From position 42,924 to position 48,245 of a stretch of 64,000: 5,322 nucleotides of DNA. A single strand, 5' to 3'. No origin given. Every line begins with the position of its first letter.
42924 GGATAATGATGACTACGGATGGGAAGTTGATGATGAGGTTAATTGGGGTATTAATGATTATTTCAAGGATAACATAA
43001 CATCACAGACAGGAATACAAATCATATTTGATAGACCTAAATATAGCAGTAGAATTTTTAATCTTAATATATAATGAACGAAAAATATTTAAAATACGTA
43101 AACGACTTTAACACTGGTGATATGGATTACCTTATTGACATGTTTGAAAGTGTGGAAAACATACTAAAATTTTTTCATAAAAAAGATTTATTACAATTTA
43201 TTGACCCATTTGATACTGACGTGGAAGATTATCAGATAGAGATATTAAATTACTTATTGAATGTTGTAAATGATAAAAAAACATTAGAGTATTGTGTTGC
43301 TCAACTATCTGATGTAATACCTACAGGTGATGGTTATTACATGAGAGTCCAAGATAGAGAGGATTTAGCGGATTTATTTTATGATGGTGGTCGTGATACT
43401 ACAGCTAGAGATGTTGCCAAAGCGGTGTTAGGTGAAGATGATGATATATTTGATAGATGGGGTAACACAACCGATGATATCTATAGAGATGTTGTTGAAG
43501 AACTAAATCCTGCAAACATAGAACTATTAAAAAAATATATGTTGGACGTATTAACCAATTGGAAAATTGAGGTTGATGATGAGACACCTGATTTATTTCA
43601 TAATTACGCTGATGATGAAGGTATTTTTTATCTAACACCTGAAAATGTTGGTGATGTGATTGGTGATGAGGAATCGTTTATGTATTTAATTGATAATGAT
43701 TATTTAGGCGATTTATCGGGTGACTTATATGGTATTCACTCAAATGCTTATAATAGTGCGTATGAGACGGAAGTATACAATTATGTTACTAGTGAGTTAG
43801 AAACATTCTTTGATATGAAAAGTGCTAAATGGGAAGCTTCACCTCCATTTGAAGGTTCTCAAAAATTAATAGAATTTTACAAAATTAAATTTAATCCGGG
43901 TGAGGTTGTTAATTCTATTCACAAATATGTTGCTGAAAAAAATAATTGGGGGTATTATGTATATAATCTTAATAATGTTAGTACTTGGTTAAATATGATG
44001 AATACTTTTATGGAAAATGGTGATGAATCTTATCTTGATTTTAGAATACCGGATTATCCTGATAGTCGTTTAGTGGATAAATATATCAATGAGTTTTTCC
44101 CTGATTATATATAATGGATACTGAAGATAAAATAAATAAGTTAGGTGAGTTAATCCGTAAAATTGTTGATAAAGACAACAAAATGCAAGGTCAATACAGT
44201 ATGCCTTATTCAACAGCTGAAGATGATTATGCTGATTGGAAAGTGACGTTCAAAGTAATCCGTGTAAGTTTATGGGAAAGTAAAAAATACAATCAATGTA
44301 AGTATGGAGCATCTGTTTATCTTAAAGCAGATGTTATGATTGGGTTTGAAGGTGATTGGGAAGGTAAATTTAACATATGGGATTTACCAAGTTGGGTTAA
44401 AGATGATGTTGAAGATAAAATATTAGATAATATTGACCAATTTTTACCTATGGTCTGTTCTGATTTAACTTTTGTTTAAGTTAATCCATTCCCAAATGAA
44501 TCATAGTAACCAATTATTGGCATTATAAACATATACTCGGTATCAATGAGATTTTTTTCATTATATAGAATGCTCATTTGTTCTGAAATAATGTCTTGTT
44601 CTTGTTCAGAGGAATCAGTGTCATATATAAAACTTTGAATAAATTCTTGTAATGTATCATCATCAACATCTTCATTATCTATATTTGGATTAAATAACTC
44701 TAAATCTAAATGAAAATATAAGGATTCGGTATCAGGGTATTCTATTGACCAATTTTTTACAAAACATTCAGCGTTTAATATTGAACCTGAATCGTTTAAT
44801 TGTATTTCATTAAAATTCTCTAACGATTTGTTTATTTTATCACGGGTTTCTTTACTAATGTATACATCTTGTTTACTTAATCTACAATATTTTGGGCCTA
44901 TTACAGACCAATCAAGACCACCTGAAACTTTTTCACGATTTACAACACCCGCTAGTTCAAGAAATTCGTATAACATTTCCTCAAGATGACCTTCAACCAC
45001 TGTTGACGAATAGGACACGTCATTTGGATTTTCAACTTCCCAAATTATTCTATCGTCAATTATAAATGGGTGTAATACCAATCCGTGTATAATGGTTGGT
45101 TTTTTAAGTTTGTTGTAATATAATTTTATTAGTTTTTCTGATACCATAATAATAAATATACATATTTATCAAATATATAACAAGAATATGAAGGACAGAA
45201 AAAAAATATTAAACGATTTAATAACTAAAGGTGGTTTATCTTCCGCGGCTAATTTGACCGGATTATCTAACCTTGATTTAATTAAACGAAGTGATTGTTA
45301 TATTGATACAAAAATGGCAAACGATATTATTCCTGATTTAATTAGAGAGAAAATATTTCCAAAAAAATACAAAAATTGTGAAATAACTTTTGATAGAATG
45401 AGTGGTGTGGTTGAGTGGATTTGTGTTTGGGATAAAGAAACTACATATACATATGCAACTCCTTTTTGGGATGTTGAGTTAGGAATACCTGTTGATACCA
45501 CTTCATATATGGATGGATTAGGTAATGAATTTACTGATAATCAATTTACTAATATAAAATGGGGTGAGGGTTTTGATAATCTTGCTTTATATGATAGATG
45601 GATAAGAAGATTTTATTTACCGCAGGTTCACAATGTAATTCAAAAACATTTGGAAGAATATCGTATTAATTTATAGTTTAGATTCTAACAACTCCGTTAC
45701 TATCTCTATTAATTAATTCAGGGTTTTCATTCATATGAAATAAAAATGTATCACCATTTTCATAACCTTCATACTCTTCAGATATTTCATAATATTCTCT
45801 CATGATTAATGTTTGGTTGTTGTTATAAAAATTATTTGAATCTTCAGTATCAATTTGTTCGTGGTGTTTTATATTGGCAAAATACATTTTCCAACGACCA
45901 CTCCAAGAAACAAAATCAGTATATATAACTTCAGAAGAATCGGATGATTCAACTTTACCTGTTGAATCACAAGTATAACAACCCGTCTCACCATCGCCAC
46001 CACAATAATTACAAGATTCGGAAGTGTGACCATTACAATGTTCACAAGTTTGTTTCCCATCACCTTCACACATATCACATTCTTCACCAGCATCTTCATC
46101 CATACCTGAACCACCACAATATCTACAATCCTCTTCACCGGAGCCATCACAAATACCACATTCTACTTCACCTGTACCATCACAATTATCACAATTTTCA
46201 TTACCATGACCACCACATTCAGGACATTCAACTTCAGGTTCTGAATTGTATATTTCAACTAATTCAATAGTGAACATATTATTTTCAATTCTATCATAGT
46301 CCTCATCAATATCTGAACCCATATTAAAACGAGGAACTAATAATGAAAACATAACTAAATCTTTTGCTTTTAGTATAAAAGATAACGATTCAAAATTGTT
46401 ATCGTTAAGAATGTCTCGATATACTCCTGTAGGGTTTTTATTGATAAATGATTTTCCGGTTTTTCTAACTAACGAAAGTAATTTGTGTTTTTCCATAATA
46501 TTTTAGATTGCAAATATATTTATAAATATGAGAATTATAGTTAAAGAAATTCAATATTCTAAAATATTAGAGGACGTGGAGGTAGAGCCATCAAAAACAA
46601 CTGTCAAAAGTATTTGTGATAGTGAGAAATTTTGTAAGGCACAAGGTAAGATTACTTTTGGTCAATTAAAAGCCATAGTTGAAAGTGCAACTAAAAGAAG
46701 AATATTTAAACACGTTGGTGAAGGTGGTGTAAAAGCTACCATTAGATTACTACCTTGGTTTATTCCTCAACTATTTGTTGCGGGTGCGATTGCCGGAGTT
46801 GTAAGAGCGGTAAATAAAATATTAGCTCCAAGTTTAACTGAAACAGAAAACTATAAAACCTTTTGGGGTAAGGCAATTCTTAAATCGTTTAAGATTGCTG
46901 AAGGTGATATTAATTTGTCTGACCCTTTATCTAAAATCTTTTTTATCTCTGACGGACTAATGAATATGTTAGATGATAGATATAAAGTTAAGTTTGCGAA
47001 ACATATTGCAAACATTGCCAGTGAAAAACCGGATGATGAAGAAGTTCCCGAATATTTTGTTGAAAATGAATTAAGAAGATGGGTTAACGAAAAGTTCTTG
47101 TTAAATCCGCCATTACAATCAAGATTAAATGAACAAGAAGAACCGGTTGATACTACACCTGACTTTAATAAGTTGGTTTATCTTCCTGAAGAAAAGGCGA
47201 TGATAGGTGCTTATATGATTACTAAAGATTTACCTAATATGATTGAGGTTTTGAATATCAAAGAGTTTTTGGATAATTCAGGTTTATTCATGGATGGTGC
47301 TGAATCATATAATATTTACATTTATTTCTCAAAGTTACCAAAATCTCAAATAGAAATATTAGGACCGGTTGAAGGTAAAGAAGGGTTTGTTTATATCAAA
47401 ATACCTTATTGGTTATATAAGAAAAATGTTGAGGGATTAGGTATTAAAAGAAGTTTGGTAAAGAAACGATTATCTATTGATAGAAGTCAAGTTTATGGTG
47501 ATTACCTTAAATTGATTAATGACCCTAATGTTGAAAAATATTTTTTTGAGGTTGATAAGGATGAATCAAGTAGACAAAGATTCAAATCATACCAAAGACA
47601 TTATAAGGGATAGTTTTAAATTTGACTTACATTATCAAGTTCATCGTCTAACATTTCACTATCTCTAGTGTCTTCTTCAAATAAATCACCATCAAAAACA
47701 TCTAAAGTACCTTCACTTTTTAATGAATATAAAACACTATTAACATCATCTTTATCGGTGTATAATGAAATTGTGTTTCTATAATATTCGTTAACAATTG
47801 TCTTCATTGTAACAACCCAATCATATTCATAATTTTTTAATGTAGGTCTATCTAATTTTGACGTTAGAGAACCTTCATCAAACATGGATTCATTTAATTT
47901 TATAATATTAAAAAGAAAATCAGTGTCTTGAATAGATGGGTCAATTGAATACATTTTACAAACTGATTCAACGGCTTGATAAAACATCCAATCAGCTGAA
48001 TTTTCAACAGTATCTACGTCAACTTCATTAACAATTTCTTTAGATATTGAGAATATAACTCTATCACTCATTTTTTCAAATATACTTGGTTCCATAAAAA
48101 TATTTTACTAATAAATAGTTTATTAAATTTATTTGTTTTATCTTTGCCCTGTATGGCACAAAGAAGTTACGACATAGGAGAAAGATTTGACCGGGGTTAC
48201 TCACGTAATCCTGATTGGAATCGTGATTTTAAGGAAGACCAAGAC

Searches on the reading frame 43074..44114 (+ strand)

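Call 21: search_protein_families(library=pfam, proteins=[window:43074-44114:+], max_evalue=1)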
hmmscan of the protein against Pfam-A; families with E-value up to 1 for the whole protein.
window:43074-44114:+ (346 aa): 1 family
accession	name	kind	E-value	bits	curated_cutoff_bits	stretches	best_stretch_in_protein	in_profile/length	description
PF10552.14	ORF6C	-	0.054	13.9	22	1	218-275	52-110/114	ORF6C domain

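Call 40: search_protein_families(library=ncbifam, proteins=[window:43074-44114:+], max_evalue=0.01)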
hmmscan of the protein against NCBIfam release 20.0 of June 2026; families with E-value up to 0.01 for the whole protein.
window:43074-44114:+ (346 aa): 0 families

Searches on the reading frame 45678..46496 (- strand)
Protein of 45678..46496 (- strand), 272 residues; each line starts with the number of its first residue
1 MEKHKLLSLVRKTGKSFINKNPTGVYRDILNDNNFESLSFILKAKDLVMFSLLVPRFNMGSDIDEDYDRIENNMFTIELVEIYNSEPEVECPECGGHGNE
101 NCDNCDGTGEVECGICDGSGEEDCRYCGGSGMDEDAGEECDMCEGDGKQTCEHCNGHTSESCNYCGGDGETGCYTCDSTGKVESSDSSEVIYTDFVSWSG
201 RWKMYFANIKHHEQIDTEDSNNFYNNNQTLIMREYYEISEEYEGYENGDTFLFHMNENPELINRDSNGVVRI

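Call 21: search_protein_families(library=pfam, proteins=[window:45678-46496:-], max_evalue=1)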
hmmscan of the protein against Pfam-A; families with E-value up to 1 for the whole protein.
window:45678-46496:- (272 aa): 4 families
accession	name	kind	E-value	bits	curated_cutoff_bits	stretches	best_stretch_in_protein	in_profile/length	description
PF00684.25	DnaJ_CXXCXGXG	-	0.047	14.4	32.7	0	124-179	1-64/65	DnaJ central domain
PF17032.10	Zn_ribbon_15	-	0.14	13.4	28.9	1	73-128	22-70/73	zinc-ribbon family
PF18160.6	SLATT_5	-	0.18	11.6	29.5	1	220-263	115-154/192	SMODS and SLOG-associating 2TM effector domain family 5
PF09723.15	Zn_ribbon_8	-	0.5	10.9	34.4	1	79-96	18-34/41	Zinc ribbon domain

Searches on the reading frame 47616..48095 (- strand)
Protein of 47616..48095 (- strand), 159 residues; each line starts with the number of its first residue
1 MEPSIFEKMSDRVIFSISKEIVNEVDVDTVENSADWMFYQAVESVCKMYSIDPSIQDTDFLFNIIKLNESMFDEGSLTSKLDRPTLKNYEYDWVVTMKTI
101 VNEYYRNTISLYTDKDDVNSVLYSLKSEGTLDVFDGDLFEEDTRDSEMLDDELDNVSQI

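Call 21: search_protein_families(library=pfam, proteins=[window:47616-48095:-], max_evalue=1)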
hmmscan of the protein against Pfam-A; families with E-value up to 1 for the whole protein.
window:47616-48095:- (159 aa): 2 families
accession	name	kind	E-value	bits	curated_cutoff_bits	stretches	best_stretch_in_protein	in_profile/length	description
PF02295.23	z-alpha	-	0.025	15.1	21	1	107-131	27-51/67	Adenosine deaminase z-alpha domain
PF24511.1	DUF7591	-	0.086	13.4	27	1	108-137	33-62/105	Domain of unknown function (DUF7591)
